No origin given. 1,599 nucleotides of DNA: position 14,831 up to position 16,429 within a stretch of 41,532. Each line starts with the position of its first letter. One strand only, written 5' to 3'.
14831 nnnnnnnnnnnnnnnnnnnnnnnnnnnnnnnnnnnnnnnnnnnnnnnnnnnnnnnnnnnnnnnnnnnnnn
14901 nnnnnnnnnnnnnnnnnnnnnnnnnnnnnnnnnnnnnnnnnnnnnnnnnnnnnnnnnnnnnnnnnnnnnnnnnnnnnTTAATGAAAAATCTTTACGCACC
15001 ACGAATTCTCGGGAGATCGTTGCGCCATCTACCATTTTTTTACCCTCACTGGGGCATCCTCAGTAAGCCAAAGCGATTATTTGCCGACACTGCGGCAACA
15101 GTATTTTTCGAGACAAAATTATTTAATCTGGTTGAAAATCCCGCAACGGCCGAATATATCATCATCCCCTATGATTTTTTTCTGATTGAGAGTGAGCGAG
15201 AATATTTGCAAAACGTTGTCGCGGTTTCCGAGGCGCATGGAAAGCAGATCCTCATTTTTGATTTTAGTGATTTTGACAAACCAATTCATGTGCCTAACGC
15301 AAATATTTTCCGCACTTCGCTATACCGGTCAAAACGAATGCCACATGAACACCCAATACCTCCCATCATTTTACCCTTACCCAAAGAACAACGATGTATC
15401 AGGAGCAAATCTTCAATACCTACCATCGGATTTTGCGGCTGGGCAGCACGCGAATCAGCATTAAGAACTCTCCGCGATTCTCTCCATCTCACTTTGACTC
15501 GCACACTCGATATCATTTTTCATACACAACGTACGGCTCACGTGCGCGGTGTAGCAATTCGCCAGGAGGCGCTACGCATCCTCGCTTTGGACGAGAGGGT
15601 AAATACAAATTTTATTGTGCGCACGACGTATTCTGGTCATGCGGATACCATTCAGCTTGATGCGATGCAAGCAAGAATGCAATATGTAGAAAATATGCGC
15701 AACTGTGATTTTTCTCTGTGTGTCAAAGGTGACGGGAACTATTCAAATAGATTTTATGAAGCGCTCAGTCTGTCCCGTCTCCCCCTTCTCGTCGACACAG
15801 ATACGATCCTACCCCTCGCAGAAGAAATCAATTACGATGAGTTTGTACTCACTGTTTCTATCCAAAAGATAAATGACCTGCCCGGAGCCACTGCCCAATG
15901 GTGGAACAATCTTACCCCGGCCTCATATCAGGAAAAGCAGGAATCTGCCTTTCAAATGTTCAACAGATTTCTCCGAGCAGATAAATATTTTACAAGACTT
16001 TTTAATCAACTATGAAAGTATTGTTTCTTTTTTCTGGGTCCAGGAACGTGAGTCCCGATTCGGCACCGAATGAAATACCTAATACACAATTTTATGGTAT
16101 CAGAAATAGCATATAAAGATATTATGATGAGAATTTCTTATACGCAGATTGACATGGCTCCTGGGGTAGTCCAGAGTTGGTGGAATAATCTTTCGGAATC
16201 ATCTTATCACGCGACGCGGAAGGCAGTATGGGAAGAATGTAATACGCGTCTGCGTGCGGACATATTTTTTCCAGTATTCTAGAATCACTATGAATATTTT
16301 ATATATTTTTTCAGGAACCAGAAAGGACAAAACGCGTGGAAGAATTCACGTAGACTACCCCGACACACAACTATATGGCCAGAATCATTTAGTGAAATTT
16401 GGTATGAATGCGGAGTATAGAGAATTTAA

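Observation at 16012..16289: Recombination scar: 5' stub of a GT4 gene joined within a few bases to the 3' stub of a second exostosin gene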

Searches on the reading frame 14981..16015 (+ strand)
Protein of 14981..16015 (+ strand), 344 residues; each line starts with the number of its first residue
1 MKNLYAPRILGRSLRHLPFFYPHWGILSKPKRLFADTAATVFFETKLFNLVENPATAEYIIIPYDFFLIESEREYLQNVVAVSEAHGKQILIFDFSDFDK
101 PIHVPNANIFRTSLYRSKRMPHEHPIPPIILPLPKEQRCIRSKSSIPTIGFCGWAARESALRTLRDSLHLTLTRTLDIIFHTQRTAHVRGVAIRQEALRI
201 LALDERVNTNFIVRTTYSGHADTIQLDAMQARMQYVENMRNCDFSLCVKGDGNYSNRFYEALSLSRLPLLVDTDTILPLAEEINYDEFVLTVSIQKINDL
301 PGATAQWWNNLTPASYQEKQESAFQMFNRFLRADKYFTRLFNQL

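Call 7: search_protein_families(library=pfam, proteins=[window:14981-16015:+], max_evalue=0.01)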
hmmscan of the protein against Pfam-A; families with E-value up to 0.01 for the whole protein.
window:14981-16015:+ (344 aa): 2 families
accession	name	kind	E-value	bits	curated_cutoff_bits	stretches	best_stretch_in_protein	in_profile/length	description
PF03016.20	Exostosin_GT47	-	1e-08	35.3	33.4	1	223-300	205-286/293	Exostosin GT47 domain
PF24785.1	RXYLT1_C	-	0.00024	21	27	1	221-276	56-111/187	RXYLT1 C-terminal domain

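Call 10: find_encoding_contigs(protein=window:14981-16015:+, flank=6000, max_places=10)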
Protein window:14981-16015:+ (344 aa): 6 contigs read that carry it; 6 places shown.
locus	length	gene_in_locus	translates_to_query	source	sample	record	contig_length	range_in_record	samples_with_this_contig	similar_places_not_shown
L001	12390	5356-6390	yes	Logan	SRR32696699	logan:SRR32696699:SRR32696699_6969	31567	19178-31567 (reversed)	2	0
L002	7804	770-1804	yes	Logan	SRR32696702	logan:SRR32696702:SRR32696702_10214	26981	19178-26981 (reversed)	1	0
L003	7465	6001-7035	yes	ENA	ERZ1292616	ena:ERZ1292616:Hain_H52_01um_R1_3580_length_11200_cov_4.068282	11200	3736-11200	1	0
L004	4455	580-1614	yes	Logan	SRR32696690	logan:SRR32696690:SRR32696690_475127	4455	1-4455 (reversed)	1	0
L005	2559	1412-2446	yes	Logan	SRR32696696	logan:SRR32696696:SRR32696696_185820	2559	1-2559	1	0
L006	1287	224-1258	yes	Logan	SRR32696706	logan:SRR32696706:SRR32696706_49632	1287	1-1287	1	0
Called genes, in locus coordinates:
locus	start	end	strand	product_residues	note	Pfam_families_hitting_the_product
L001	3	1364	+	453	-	?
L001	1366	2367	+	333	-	PF00534:Glycos_transf_1, PF13692:Glyco_trans_1_4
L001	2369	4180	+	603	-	PF13522:GATase_6, PF12481:DUF3700 (weak), PF13537:GATase_7, PF00733:Asn_synthase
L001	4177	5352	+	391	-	PF13692:Glyco_trans_1_4, PF13524:Glyco_trans_1_2 (weak)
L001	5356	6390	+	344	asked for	PF03016:Exostosin_GT47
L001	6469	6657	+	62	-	-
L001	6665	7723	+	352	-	PF00534:Glycos_transf_1, PF13692:Glyco_trans_1_4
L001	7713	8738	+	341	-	PF13489:Methyltransf_23 (weak), PF02475:TRM5-TYW2_MTfase (faint), PF05175:MTS, PF13847:Methyltransf_31, PF08241:Methyltransf_11, PF08242:Methyltransf_12, PF13649:Methyltransf_25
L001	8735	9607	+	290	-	PF01636:APH (weak)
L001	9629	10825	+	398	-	PF00534:Glycos_transf_1, PF13692:Glyco_trans_1_4, PF13524:Glyco_trans_1_2 (weak)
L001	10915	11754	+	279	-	PF01522:Polysacc_deac_1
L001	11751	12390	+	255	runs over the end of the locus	-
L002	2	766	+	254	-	?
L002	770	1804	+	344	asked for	PF03016:Exostosin_GT47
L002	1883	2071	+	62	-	-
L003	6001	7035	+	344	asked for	PF03016:Exostosin_GT47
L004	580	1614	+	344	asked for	PF03016:Exostosin_GT47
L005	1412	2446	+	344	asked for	PF03016:Exostosin_GT47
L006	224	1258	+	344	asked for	PF03016:Exostosin_GT47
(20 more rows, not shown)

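Call 14: find_homologous_proteins(query=window:14981-16015:+, max_evalue=0.00001)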
Query window:14981-16015:+ (344 aa): 50 proteins with E <= 0.00001 among 2892 candidates.
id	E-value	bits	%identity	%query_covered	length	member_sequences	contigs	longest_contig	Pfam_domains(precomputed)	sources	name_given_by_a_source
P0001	5.9e-85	303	39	100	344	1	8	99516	PF03016.21,PF24785.2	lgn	-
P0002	2.5e-77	278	42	96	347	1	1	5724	PF03016.21,PF24785.2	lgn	-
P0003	2.3e-74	269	40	96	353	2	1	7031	PF03016.21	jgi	jgi:hypothetical protein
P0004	3.5e-72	261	39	95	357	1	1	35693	PF03016.21,PF24785.2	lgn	-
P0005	6.6e-70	254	39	99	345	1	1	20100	PF03016.21,PF24785.2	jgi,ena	-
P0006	3.3e-69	252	38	100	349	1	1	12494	PF03016.21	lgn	-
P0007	3.3e-68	248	36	100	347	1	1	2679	PF03016.21,PF24785.2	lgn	-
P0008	5.6e-68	248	38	99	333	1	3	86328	PF03016.21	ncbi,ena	-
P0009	7.1e-68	247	38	95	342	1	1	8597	PF03016.21,PF24785.2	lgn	-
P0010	2.1e-67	246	37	99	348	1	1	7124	PF03016.21,PF24785.2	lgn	-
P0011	3.5e-66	242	36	96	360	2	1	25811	PF03016.21,PF24785.2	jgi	-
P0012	4.3e-64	235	36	96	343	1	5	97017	PF03016.21,PF24785.2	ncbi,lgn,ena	-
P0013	1.8e-63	233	37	95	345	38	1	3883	PF03016.21,PF24785.2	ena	-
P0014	6.9e-63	231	41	86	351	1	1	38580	PF03016.21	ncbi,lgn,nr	ncbi:MAG: exostosin family protein [bacterium]|nr:exostosin family protein [bacterium]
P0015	1.2e-62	230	36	96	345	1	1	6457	PF03016.21,PF24785.2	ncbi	-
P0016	5.2e-62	228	36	100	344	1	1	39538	PF03016.21,PF24785.2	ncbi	ncbi:MAG: exostosin family protein [Candidatus Peregrinibacteria bacterium]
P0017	6.4e-62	228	36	88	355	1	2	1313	PF03016.21,PF24785.2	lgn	-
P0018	1.3e-61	227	36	96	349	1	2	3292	PF03016.21,PF24785.2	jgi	jgi:hypothetical protein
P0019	3.5e-61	225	34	95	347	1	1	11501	PF03016.21,PF24785.2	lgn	-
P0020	7.8e-61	224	35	99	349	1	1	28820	PF03016.21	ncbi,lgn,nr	ncbi:MAG: hypothetical protein HZA94_03510 [Candidatus Vogelbacteria bacterium]|nr:hypothetical prot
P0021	1.4e-60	223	34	94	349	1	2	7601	PF03016.21,PF24785.2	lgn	-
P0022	1.6e-60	223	35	97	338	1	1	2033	PF03016.21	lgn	-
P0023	7.3e-60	221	36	95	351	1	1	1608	PF03016.21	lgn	-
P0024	8.1e-60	221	33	98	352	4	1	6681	PF03016.21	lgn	-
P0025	1.1e-59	220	34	96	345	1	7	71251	PF03016.21,PF24785.2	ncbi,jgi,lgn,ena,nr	ncbi:exostosin family protein [Candidatus Peregrinibacteria bacterium]|nr:exostosin family protein [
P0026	2.4e-58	216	36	92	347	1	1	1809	PF03016.21,PF24785.2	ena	-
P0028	3.0e-57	212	36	99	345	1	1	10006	PF03016.21,PF24785.2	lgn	-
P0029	3.3e-57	212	32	94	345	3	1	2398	PF03016.21,PF24785.2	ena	-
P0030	4.4e-57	212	34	92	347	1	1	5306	PF03016.21,PF24785.2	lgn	-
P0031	5.3e-57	212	33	94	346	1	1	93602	PF03016.21,PF24785.2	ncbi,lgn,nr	ncbi:MAG: exostosin family protein [Candidatus Peribacteraceae bacterium]|nr:exostosin family protei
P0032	2.8e-56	209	37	92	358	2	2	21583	PF03016.21,PF24785.2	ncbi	-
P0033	1.8e-55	207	36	90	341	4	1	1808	PF03016.21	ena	-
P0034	3.8e-55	205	33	99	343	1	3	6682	PF03016.21,PF24785.2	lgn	-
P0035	8.7e-55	204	33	99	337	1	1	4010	PF03016.21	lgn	-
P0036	1.5e-54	204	32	94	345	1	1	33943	PF03016.21,PF24785.2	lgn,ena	-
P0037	9.6e-54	201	34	96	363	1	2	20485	PF03016.21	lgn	-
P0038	3.7e-53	199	33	98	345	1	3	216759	PF03016.21,PF24785.2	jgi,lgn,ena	-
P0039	6.1e-52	195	33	95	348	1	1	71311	PF03016.21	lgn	-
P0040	3.0e-51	193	33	93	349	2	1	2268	PF03016.21,PF24785.2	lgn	-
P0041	4.1e-51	192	34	91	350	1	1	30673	PF03016.21,PF24785.2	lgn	-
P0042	9.1e-51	191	33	95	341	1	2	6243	PF03016.21,PF24785.2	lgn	-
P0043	3.0e-50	189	36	88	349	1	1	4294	PF03016.21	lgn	-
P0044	9.5e-47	178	34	88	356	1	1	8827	PF03016.21,PF24785.2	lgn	-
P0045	1.4e-42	164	40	68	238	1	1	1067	PF03016.21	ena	-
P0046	9.5e-40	155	38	69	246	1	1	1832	PF03016.21,PF24785.2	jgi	jgi:hypothetical protein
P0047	3.9e-36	143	28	96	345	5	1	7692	PF03016.21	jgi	jgi:hypothetical protein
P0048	6.0e-36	142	38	56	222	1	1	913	PF03016.21,PF24785.2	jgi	jgi:hypothetical protein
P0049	1.2e-29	122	31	79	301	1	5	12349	PF03016.21,PF24785.2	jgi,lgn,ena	jgi:hypothetical protein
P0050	1.3e-29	122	27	96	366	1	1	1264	PF03016.21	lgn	-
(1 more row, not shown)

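Call 16: find_encoding_contigs(protein=P0001, flank=8000, max_places=4)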
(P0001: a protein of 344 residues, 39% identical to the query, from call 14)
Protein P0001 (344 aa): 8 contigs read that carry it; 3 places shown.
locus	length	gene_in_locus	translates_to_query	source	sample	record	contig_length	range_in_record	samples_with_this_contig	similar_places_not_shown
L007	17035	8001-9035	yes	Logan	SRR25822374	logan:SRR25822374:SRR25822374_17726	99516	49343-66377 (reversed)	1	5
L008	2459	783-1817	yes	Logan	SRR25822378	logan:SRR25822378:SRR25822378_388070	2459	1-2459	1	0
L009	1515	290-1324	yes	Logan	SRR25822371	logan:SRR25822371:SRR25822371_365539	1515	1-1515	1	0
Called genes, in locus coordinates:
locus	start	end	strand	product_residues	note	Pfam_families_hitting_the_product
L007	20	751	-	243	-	PF00535:Glycos_transf_2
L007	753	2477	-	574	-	PF03901:Glyco_transf_22 (weak)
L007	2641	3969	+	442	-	PF02397:Bac_transf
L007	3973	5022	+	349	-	PF20706:GT4-conflict (weak), PF00534:Glycos_transf_1, PF13692:Glyco_trans_1_4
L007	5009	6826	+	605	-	PF13522:GATase_6, PF12481:DUF3700, PF13537:GATase_7, PF00733:Asn_synthase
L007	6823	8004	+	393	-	PF13579:Glyco_trans_4_4, PF13692:Glyco_trans_1_4, PF13524:Glyco_trans_1_2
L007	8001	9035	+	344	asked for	PF03016:Exostosin_GT47, PF24785:RXYLT1_C (weak)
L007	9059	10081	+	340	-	PF13439:Glyco_transf_4 (weak), PF00534:Glycos_transf_1, PF13692:Glyco_trans_1_4, PF13524:Glyco_trans_1_2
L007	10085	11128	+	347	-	PF01209:Ubie_methyltran (weak), PF13489:Methyltransf_23, PF08241:Methyltransf_11, PF08242:Methyltransf_12, PF13649:Methyltransf_25, PF13847:Methyltransf_31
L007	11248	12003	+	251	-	PF01636:APH (weak)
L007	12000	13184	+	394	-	PF00534:Glycos_transf_1, PF13692:Glyco_trans_1_4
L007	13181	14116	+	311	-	PF01522:Polysacc_deac_1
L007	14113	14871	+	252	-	-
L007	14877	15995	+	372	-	PF13439:Glyco_transf_4, PF13579:Glyco_trans_4_4 (faint), PF20706:GT4-conflict, PF00534:Glycos_transf_1, PF13692:Glyco_trans_1_4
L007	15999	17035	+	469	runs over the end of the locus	PF01380:SIS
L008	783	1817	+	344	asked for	PF03016:Exostosin_GT47, PF24785:RXYLT1_C (weak)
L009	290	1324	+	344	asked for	PF03016:Exostosin_GT47, PF24785:RXYLT1_C (weak)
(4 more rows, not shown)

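Call 30: find_related_loci(query=A1, collection=genome_contigs, flank=6000)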
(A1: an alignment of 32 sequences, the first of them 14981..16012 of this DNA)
Query A1 (344 aa) in genome_contigs; peptide patterns used: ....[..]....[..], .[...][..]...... (x = any residue, [..] = any of these).
149 stretches matched a pattern; 135 encode a relative of the query (tblastn E <= 1e-3); the best 80 are kept; 80 distinct loci.
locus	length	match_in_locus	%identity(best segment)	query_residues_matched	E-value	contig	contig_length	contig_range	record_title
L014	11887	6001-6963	42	17-336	3e-82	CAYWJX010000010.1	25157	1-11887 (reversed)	MAG TPA_asm: uncultured Candidatus Saccharibacteria bacterium isolate binchicken_co3_505 genome assembly, contig: NODE_6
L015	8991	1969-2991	41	1-344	1e-81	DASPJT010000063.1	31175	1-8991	MAG TPA_asm: Candidatus Paceibacterota bacterium isolate SMAG_U12017 k141_645719, whole genome shotgun sequence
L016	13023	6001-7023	38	1-343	3e-77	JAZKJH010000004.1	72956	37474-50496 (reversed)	MAG: Patescibacteria group bacterium isolate ADI_DC_SW_02_SPN_11032020-bin097_1 DCSW02SPN_B097_1_000000000004, whole gen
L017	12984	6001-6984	38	13-338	8e-72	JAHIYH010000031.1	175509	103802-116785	MAG: Patescibacteria group bacterium isolate Modern_marine.mb.105 Modern_marine.mb.105_k141_1703755, whole genome shotgu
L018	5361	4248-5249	39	1-334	3e-71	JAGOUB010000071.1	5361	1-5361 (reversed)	MAG: Candidatus Peribacteraceae bacterium isolate Gw_Eff_bin_455 Gw_Eff_51849_length_5361_cov_5.096293, whole genome sho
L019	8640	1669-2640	39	13-334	2e-70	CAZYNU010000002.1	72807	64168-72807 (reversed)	MAG TPA_asm: uncultured Candidatus Peribacteria bacterium isolate SRP298887_co1_7 genome assembly, contig: NODE_166_leng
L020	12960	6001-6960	35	4-343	2e-69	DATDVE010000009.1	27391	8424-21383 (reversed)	MAG TPA_asm: Candidatus Paceibacterota bacterium isolate SMAG_U8076 k141_1989161, whole genome shotgun sequence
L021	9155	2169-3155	36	8-337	4e-69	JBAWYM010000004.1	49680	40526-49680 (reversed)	MAG: Candidatus Peregrinibacteria bacterium isolate ELA089 MAG089_4, whole genome shotgun sequence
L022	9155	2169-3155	36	8-337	4e-69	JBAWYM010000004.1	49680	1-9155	MAG: Candidatus Peregrinibacteria bacterium isolate ELA089 MAG089_4, whole genome shotgun sequence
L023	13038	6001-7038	34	1-344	5e-68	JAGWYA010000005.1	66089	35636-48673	MAG: Patescibacteria group bacterium isolate REEB48 contig-150_393, whole genome shotgun sequence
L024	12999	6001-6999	38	14-344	1e-67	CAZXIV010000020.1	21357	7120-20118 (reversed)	MAG TPA_asm: uncultured Candidatus Peribacteria bacterium isolate SRP301943_co5_7 genome assembly, contig: NODE_290_leng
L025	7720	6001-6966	35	16-337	2e-67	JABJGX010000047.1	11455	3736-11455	MAG: Candidatus Peregrinibacteria bacterium isolate SI074_bin159 k141_277078, whole genome shotgun sequence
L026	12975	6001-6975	37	13-344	4e-67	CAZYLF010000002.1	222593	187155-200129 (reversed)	MAG TPA_asm: uncultured Candidatus Saccharibacteria bacterium isolate SRP292972_co3_71 genome assembly, contig: NODE_84_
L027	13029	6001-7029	36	1-344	6e-67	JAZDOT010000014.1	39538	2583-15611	MAG: Candidatus Peregrinibacteria bacterium isolate MEGAHIT-group-0.791 k141_9786519, whole genome shotgun sequence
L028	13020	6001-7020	35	4-344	1e-66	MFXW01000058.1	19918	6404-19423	MAG: Candidatus Peribacteria bacterium RIFCSPHIGHO2_02_FULL_53_20 rifcsphigho2_02_scaffold_4350, whole genome shotgun se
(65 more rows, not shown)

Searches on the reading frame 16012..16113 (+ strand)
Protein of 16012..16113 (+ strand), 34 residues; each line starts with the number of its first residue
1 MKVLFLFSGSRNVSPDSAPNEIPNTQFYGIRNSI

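Call 64: search_protein_families(library=pfam, proteins=[window:16012-16113:+], max_evalue=10)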
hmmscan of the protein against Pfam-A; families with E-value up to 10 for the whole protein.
seq(34 aa): 0 families

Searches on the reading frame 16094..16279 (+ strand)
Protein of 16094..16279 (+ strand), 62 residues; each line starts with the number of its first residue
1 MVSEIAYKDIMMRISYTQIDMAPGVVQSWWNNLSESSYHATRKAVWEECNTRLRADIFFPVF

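Call 27: search_protein_representatives(protein=window:16094-16279:+)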
Query: 62 residues. Proteins with E-value up to 0.001 (for the whole library): 4; up to 1e-10: 3; up to 1e-30: 1. The best 4 are listed.
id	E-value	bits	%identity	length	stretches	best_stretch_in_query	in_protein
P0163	4.8e-36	136.5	100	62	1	1-62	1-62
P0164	5.1e-15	70.4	34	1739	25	21-41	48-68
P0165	2.2e-12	62.2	47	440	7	36-53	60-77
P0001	7.8e-04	35.3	36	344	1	4-59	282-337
